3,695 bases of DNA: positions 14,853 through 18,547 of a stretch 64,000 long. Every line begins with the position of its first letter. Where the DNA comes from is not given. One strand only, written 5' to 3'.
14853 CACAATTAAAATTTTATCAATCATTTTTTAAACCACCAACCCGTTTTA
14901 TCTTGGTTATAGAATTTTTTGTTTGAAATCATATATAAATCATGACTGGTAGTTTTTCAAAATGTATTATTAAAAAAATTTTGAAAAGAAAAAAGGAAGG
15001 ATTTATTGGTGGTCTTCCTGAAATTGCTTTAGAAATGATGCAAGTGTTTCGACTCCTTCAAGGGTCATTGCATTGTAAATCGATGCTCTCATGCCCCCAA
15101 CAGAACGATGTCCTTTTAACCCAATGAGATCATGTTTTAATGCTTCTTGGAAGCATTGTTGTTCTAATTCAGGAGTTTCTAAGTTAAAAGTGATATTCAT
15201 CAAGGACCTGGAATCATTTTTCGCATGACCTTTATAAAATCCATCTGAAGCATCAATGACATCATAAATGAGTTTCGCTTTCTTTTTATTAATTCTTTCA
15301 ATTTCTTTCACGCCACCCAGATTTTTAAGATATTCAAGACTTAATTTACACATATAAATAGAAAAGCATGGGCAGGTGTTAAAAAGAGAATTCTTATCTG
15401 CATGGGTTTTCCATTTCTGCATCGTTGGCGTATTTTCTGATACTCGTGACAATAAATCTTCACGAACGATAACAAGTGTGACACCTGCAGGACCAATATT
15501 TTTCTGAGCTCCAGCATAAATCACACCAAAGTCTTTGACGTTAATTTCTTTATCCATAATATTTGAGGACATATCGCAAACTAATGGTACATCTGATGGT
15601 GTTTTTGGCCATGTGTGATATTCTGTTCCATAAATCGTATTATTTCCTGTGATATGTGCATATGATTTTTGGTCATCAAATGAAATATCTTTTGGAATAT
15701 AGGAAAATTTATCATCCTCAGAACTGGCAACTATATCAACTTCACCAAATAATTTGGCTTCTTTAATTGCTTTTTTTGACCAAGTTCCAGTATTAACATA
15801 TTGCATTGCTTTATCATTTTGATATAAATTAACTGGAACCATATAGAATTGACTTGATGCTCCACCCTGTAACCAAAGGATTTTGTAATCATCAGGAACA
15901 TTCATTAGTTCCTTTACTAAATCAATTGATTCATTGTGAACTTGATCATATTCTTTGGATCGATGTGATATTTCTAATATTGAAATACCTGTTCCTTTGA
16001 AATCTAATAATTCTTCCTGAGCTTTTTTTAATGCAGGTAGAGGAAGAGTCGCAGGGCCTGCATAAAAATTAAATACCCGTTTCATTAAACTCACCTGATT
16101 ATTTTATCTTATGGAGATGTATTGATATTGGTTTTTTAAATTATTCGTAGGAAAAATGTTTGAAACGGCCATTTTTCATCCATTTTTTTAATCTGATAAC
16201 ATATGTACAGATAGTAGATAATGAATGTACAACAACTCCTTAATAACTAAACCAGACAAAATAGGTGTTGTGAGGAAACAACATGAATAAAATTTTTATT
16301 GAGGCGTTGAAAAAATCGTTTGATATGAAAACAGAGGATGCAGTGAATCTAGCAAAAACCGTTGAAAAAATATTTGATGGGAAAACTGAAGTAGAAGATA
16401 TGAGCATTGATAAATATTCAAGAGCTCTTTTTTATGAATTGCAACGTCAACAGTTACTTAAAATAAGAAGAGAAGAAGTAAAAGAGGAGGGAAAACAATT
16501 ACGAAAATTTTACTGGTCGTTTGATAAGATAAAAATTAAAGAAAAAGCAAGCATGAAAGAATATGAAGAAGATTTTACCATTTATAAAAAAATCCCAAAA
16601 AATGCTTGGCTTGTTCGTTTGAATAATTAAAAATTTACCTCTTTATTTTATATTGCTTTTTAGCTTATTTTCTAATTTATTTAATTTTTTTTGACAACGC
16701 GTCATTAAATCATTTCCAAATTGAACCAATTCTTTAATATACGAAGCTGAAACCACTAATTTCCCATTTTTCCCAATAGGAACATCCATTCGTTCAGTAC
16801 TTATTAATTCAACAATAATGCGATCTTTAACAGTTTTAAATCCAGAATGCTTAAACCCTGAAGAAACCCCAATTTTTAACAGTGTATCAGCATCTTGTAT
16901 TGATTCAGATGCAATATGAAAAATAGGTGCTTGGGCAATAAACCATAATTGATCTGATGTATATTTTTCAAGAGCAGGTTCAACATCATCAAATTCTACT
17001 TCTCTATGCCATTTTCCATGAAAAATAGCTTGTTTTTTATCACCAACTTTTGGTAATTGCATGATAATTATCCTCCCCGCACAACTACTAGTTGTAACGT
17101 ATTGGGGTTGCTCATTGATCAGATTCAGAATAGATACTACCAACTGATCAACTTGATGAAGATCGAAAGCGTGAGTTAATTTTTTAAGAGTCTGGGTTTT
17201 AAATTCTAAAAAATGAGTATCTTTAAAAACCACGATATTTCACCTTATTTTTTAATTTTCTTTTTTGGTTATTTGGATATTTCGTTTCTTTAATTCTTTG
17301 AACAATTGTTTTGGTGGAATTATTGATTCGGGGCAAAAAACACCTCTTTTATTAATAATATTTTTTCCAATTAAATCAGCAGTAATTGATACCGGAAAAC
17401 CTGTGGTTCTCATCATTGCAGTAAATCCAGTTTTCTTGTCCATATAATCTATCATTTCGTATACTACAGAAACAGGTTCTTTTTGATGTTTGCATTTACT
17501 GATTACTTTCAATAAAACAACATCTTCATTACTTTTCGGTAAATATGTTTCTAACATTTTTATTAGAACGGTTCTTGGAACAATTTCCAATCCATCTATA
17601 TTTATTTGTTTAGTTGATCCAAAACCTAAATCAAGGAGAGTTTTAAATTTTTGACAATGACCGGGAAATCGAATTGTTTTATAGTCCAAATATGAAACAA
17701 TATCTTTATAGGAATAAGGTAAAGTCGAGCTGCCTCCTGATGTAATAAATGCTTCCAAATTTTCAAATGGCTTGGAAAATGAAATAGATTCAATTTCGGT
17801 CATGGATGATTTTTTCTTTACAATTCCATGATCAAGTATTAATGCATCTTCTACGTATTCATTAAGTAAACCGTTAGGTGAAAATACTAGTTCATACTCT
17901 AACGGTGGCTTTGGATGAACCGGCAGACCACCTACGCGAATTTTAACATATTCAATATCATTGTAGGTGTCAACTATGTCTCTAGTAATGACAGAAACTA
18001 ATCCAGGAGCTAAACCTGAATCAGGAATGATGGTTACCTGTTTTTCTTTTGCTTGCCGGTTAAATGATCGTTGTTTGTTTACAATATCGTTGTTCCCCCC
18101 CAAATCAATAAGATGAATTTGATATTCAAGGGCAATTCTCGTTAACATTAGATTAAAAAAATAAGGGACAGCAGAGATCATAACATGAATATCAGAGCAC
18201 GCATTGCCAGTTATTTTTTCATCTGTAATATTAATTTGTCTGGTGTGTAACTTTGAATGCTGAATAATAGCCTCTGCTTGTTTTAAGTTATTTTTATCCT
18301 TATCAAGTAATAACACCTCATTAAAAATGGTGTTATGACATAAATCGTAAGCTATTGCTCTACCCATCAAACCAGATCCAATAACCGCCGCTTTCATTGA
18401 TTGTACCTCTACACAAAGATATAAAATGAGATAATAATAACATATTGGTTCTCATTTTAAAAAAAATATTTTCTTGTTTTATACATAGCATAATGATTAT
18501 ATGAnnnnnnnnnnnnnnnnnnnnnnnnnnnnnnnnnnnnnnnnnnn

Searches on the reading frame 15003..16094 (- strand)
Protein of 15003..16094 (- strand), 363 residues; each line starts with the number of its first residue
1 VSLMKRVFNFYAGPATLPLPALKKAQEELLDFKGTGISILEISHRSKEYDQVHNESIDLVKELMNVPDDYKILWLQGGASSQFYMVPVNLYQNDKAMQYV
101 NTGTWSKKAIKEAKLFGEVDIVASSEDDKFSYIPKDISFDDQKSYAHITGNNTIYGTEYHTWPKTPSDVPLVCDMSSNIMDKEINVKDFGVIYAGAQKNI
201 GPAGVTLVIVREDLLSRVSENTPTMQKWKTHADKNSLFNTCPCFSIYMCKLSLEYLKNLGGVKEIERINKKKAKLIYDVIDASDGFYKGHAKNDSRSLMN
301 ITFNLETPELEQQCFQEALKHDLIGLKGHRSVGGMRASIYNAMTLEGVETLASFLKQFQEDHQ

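Call 9: search_protein_families(library=ncbifam, proteins=[window:15003-16094:-], max_evalue=0.00001)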
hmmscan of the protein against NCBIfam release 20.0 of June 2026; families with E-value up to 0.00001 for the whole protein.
window:15003-16094:- (363 aa): 5 families
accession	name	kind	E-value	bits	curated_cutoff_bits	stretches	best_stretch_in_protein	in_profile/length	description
NF003764.0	PRK05355.1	equivalog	9.5e-153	508.3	253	1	4-362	1-356/357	3-phosphoserine/phosphohydroxythreonine transaminase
TIGR01364.1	serC_1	equivalog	9.8e-152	505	443.6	1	7-362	1-358/358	phosphoserine transaminase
NF009112.0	PRK12462.1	equivalog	3.9e-107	358.2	563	1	6-362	5-364/365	phosphoserine transaminase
NF002841.0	PRK03080.1-2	equivalog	1.1e-08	34.5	477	1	39-313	36-321/389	phosphoserine transaminase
TIGR01366.1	serC_3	equivalog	5.7e-08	32.3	401.65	1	26-284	16-281/361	phosphoserine transaminase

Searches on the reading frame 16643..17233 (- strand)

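Call 29: search_protein_families(library=pfam, proteins=[window:16643-17233:-], max_evalue=0.00001)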
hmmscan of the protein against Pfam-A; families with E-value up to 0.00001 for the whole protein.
window:16643-17233:- (196 aa): 1 family
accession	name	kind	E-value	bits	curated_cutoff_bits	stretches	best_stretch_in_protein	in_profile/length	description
PF02676.19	TYW3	-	7.7e-45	153.3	27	1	12-192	3-210/211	Methyltransferase TYW3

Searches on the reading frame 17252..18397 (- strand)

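Call 9: search_protein_families(library=ncbifam, proteins=[window:17252-18397:-], max_evalue=0.00001)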
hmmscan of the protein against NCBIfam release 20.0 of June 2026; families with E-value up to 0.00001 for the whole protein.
window:17252-18397:- (381 aa): 0 families

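Call 29: search_protein_families(library=pfam, proteins=[window:17252-18397:-], max_evalue=0.00001)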
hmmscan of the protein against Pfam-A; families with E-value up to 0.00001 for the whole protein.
window:17252-18397:- (381 aa): 2 families
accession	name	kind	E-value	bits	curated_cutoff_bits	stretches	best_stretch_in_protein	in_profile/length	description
PF16653.10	Sacchrp_dh_C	-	7e-41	141.5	31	1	128-373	1-264/265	Saccharopine dehydrogenase C-terminal domain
PF03435.24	Sacchrp_dh_NADP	-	3.9e-14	53.5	25.1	1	5-124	3-129/129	Saccharopine dehydrogenase NADP binding domain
